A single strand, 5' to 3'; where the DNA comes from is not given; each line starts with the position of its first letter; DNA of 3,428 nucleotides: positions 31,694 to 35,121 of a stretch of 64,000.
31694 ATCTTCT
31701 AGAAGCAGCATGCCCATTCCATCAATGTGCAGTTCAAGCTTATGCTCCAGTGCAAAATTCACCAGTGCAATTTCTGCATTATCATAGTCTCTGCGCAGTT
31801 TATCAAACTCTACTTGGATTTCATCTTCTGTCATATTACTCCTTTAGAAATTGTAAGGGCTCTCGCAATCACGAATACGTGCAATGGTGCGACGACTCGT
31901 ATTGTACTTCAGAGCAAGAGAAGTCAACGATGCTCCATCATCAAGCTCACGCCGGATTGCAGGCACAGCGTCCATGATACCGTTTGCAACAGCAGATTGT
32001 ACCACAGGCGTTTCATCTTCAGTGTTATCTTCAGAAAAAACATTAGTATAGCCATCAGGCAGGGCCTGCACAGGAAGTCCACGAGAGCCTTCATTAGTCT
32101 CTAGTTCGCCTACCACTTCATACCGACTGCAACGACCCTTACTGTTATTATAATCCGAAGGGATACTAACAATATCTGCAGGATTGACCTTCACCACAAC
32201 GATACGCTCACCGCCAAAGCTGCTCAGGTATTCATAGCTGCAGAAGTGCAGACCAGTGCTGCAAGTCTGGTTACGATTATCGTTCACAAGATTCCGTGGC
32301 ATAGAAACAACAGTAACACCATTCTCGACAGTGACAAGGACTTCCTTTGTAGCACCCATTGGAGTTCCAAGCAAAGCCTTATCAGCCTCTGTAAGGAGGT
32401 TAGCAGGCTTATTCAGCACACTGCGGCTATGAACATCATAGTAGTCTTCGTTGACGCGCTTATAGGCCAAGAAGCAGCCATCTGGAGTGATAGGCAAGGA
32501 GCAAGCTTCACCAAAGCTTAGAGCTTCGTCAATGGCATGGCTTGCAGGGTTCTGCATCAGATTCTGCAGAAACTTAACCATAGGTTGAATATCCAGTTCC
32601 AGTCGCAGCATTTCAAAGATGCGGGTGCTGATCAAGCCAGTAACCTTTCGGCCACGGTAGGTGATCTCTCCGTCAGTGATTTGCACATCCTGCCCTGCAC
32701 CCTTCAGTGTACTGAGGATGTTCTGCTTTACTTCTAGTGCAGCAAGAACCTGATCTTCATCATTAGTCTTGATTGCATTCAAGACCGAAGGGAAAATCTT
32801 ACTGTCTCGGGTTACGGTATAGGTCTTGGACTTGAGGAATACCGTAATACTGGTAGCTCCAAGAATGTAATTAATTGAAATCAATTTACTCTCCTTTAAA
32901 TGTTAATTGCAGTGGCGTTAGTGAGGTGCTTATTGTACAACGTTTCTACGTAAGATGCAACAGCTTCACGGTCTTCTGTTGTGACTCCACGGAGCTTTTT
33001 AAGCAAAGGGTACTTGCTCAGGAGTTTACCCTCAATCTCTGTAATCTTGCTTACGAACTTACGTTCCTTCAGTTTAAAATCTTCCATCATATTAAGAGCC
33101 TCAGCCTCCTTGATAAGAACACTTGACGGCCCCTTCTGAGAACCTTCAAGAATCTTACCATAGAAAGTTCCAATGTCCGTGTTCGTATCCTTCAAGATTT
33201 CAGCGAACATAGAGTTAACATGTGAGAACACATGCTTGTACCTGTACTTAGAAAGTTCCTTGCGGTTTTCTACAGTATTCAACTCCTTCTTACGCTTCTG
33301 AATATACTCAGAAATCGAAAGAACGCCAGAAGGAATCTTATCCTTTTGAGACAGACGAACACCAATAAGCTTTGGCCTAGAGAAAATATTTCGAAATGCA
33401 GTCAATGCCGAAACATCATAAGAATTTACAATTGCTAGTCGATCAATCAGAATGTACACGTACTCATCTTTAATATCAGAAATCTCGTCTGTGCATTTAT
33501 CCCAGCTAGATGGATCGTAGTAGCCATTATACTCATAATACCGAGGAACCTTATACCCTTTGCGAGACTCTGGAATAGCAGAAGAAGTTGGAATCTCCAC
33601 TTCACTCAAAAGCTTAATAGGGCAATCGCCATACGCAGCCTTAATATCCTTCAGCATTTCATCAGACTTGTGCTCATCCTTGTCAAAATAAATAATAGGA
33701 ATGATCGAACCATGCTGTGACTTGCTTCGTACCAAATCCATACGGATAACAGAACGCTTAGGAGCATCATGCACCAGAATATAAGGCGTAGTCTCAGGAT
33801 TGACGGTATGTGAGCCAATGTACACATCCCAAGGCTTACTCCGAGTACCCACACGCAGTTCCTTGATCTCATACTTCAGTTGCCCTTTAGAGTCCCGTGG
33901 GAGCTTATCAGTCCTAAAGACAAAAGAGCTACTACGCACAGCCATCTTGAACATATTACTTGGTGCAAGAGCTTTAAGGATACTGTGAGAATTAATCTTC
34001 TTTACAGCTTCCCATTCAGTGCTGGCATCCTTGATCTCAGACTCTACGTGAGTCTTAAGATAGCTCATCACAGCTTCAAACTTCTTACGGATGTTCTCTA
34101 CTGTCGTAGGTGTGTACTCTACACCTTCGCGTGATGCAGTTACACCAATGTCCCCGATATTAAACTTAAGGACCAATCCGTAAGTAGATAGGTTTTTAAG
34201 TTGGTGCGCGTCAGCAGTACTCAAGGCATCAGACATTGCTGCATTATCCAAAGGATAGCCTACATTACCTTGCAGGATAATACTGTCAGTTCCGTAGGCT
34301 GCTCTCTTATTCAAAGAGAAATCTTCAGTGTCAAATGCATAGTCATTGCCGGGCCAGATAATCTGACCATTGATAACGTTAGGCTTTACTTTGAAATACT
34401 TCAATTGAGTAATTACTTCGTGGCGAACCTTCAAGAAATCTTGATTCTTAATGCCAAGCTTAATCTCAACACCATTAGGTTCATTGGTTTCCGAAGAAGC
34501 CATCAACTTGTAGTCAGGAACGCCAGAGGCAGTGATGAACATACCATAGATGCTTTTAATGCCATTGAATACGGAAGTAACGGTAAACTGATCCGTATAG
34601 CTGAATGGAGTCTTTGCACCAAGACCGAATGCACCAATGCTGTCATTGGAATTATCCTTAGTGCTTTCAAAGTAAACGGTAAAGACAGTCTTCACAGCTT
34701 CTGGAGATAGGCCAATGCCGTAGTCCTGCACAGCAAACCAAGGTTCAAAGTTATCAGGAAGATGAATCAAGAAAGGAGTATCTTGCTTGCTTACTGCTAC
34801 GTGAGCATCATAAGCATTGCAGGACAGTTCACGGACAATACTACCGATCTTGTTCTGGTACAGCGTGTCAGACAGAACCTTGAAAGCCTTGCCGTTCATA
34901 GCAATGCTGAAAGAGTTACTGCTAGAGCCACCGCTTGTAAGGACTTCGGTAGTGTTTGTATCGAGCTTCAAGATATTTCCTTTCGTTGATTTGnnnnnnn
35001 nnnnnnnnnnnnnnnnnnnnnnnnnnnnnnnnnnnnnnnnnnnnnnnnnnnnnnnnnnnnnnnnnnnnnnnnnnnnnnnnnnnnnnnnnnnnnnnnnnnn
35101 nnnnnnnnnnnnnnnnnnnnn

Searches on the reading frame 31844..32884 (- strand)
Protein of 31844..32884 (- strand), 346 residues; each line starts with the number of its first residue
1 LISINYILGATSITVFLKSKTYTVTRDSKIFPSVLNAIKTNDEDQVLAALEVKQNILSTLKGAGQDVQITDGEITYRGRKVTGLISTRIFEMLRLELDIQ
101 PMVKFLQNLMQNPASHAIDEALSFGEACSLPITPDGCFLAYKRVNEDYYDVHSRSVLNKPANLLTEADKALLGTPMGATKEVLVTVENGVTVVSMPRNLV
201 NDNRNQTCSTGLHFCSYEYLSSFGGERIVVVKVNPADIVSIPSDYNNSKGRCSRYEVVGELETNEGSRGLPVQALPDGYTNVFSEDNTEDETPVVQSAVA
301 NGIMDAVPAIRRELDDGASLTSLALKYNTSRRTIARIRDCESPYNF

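Call 40: search_protein_families(library=phrogs, max_evalue=0.00001, proteins=[window:31844-32884:-])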
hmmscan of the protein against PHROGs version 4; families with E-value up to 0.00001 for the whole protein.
window:31844-32884:- (346 aa): 5 families
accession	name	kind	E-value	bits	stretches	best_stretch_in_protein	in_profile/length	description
phrog_609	-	lysis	6.1e-60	204.2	1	3-264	816-1047/1055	RIIB lysis inhibitor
phrog_3803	-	lysis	3.2e-40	139.8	2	190-261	438-512/530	RIIB lysis inhibitor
phrog_11221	-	lysis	2e-36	127.3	2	191-304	165-279/543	RIIB lysis inhibitor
phrog_36818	-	lysis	4.4e-33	115.2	1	188-265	68-151/163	RIIB lysis inhibitor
phrog_2886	-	lysis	1.2e-29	104.8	2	191-265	263-336/552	RIIB lysis inhibitor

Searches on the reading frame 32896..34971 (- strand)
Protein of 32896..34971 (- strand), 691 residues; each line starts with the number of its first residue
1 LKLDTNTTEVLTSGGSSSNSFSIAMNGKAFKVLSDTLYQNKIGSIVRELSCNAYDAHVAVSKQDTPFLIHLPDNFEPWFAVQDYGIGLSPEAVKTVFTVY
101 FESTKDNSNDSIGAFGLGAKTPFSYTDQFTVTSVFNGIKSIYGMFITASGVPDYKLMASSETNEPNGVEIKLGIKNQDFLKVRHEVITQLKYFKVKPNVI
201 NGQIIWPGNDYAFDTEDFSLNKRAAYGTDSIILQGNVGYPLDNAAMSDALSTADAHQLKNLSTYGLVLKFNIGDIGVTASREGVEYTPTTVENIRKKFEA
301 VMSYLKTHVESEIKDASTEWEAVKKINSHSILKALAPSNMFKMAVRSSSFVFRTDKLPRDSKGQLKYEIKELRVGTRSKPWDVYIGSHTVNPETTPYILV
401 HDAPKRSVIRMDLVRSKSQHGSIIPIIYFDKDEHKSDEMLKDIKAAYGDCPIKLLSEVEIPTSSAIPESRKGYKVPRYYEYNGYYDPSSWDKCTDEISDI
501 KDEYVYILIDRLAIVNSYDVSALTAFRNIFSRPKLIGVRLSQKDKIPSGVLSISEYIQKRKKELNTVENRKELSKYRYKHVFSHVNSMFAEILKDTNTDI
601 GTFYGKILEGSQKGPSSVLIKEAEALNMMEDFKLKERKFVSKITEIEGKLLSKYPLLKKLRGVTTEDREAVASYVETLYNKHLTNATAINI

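Call 40: search_protein_families(library=phrogs, max_evalue=0.00001, proteins=[window:32896-34971:-])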
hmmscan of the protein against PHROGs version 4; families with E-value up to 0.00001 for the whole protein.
window:32896-34971:- (691 aa): 7 families
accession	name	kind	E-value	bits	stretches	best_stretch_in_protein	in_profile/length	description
phrog_612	-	lysis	1.9e-121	408.5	1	1-676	1-720/725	RIIA lysis inhibitor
phrog_30832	-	lysis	5.5e-100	337.1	1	8-335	8-342/735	RIIA lysis inhibitor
phrog_2979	-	lysis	1.9e-56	193.2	1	6-322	9-330/846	RIIA lysis inhibitor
phrog_3661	-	lysis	2.5e-53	182.8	3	96-319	175-405/917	RIIA lysis inhibitor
phrog_609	-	lysis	1.2e-47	163.6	1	16-321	19-318/1055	RIIB lysis inhibitor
phrog_24904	-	lysis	1.2e-27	97.8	1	12-341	13-327/695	RIIA lysis inhibitor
phrog_38678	-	lysis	3.6e-22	79.4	1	30-200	38-212/805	RIIA lysis inhibitor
